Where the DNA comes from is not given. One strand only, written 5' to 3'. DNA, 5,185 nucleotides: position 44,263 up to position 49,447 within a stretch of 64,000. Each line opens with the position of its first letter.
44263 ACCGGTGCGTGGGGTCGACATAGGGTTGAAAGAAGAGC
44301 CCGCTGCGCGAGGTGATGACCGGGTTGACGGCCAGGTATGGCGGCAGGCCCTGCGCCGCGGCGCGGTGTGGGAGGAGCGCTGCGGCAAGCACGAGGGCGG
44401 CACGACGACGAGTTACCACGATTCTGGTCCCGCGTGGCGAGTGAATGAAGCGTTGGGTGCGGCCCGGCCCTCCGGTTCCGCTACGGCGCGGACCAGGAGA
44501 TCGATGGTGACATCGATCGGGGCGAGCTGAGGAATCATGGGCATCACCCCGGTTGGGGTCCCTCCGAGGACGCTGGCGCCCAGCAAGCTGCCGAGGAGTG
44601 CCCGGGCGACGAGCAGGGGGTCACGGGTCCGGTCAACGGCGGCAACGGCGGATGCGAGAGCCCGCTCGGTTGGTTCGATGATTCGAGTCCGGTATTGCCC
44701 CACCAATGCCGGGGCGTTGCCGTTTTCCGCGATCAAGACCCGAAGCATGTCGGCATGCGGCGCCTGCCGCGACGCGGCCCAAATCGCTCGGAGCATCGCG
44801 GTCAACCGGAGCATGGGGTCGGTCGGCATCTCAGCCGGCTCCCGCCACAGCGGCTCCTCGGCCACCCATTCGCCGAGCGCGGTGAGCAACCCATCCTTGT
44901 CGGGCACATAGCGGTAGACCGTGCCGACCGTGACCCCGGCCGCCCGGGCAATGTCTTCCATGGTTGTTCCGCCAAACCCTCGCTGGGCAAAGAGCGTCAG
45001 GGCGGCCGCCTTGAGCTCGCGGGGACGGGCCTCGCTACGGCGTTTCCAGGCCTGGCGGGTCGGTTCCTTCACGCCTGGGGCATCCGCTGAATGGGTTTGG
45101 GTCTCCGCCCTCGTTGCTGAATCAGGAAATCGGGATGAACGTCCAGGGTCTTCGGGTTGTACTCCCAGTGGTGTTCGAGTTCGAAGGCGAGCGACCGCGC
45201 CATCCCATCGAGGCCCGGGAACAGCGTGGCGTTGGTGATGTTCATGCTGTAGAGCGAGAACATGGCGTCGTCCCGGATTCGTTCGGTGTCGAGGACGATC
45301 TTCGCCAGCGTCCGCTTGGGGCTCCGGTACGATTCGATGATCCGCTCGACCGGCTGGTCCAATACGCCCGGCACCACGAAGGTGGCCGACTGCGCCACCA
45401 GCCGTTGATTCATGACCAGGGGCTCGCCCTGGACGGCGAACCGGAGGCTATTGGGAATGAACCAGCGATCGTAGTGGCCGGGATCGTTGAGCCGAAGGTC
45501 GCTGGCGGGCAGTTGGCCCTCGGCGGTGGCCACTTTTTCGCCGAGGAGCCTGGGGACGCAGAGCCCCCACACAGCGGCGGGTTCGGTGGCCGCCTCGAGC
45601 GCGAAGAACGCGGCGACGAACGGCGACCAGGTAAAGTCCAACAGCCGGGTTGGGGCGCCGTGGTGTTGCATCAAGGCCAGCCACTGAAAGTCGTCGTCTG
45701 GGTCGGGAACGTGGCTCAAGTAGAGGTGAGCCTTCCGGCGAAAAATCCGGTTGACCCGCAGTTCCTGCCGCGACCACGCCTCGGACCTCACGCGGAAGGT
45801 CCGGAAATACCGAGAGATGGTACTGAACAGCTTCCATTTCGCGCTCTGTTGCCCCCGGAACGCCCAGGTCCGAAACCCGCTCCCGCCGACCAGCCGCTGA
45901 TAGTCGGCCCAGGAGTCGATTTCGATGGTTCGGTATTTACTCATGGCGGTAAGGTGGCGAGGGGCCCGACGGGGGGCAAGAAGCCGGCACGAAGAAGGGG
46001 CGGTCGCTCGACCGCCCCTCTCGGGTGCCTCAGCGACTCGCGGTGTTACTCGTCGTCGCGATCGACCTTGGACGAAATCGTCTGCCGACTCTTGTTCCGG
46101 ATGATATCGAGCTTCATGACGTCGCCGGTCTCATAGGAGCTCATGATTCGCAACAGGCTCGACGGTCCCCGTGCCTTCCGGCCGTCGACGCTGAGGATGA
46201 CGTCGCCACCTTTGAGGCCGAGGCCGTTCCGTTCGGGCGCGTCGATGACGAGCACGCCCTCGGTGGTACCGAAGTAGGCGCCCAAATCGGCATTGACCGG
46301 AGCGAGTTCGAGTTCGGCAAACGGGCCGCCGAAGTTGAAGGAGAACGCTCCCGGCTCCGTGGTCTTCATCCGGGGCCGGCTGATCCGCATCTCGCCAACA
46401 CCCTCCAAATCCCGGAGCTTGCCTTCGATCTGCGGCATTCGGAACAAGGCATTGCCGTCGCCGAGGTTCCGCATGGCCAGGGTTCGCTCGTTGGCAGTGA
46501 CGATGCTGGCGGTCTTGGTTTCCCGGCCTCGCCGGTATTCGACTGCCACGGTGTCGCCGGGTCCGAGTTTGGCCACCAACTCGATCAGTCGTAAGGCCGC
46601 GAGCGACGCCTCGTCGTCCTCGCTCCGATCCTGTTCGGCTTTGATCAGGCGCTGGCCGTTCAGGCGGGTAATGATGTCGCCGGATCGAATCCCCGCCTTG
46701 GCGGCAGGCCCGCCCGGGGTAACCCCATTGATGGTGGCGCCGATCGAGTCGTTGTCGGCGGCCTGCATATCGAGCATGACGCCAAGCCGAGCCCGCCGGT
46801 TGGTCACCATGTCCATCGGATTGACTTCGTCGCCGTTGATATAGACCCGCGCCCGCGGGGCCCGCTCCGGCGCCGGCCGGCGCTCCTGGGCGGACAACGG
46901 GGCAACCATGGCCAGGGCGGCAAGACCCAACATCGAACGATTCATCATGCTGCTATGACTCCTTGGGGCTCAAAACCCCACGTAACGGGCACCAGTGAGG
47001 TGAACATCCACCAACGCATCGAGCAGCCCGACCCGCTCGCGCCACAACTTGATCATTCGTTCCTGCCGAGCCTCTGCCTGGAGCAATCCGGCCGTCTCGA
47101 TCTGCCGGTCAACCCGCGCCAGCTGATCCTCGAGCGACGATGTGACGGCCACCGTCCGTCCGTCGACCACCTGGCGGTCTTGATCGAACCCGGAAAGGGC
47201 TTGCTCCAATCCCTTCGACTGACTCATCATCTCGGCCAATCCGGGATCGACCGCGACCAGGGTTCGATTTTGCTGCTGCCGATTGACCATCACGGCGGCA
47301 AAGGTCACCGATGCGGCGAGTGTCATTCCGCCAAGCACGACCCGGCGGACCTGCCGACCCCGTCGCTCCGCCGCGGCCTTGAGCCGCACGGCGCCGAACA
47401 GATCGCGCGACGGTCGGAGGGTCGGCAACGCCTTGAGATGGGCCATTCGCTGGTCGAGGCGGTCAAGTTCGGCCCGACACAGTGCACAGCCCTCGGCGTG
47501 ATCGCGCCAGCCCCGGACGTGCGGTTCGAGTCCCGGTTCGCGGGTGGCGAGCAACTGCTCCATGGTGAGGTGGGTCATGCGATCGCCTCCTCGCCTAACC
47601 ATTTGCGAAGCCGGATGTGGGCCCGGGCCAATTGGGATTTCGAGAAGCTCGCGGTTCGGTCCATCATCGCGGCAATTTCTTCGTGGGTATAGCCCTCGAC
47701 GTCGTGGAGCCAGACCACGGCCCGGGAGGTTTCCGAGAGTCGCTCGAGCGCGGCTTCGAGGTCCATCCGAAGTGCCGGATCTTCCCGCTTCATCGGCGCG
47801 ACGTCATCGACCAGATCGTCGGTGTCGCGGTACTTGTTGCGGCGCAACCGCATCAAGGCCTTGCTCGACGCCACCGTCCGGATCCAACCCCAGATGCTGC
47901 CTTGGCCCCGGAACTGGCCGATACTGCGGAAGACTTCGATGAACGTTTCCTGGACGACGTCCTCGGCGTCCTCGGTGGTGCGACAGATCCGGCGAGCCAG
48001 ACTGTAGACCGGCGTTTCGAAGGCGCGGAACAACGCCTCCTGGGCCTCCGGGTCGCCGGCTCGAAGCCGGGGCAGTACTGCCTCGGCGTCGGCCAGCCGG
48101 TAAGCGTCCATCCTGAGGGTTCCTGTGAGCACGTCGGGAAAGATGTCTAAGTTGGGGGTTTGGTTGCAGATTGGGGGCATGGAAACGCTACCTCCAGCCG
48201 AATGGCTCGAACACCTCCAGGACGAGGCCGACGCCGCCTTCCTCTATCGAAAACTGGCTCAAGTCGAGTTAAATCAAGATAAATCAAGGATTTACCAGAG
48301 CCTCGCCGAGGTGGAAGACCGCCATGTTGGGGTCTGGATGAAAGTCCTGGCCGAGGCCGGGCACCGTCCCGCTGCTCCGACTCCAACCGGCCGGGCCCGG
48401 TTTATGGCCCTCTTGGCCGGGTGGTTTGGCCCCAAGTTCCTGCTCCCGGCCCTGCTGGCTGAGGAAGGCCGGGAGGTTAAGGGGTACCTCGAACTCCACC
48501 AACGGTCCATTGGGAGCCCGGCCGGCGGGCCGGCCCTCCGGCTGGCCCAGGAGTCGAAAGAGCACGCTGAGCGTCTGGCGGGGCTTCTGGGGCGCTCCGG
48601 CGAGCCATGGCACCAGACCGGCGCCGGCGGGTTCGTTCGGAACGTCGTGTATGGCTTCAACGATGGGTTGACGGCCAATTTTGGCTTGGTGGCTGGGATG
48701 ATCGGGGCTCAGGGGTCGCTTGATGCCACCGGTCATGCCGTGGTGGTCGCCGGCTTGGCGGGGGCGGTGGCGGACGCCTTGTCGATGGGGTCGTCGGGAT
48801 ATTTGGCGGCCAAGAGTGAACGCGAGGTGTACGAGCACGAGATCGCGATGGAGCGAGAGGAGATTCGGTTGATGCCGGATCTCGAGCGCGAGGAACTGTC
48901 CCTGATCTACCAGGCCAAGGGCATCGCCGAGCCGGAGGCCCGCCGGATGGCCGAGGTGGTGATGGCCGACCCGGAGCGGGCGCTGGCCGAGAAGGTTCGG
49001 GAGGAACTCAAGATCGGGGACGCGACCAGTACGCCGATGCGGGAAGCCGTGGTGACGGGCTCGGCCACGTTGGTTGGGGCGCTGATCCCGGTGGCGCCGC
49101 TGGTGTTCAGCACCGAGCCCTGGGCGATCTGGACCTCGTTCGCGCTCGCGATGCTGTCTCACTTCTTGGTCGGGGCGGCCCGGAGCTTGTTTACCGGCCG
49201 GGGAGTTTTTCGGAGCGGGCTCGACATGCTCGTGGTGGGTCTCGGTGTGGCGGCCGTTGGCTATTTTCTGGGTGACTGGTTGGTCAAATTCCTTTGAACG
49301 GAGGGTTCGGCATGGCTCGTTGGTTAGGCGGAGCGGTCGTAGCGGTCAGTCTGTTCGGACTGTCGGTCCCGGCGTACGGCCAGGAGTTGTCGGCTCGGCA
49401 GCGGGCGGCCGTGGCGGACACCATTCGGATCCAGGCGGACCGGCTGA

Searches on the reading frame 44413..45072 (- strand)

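Call 73: search_protein_families(library=pfam, proteins=[window:44413-45072:-], max_evalue=0.00001)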
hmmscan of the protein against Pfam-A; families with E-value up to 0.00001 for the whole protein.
window:44413-45072:- (219 aa): 1 family
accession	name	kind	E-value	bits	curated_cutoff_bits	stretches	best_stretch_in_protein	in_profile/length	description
PF00440.29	TetR_N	-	2.1e-16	59.9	24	1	22-66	3-47/47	Bacterial regulatory proteins, tetR family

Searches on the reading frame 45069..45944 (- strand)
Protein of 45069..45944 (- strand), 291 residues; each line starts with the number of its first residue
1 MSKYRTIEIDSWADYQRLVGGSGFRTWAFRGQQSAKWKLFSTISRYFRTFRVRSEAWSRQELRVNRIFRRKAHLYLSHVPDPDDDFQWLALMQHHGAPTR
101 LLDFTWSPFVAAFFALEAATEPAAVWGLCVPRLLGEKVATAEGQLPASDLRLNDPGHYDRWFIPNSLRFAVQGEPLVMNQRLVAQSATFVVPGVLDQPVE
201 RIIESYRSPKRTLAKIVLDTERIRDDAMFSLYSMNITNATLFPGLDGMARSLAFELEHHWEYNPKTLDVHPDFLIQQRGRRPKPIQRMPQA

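Call 73: search_protein_families(library=pfam, proteins=[window:45069-45944:-], max_evalue=0.00001)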
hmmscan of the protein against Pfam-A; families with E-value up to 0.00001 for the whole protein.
window:45069-45944:- (291 aa): 1 family
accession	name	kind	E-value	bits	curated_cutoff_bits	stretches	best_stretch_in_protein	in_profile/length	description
PF08867.16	FRG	-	6.3e-23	81.9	25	1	26-121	2-91/94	FRG domain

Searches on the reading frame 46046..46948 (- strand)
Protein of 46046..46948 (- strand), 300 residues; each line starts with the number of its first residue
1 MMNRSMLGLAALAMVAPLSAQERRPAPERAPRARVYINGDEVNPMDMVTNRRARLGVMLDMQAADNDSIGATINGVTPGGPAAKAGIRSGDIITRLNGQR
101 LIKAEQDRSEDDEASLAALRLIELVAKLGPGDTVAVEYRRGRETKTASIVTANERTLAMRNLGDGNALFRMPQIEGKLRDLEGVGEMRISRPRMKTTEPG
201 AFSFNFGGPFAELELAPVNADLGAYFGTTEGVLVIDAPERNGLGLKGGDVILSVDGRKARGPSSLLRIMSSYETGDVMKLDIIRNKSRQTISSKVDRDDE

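Call 73: search_protein_families(library=pfam, proteins=[window:46046-46948:-], max_evalue=0.00001)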
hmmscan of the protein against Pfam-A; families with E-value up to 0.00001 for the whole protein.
window:46046-46948:- (300 aa): 3 families
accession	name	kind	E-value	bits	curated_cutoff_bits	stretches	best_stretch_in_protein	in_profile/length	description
PF13180.12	PDZ_2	-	7.4e-21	74.7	27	2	54-149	2-78/80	PDZ domain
PF17820.7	PDZ_6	-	4.6e-14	52.3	27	1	73-103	2-32/54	PDZ domain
PF00595.29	PDZ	-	2.4e-13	50.7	23.2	1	49-108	6-64/81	PDZ domain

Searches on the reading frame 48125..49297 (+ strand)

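Call 73: search_protein_families(library=pfam, proteins=[window:48125-49297:+], max_evalue=0.00001)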
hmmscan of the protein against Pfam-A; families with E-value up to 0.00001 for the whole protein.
window:48125-49297:+ (390 aa): 1 family
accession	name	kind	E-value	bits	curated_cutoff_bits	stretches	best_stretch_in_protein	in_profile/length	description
PF01988.24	VIT1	-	1.8e-56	191.8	28.1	1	171-383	1-213/214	VIT family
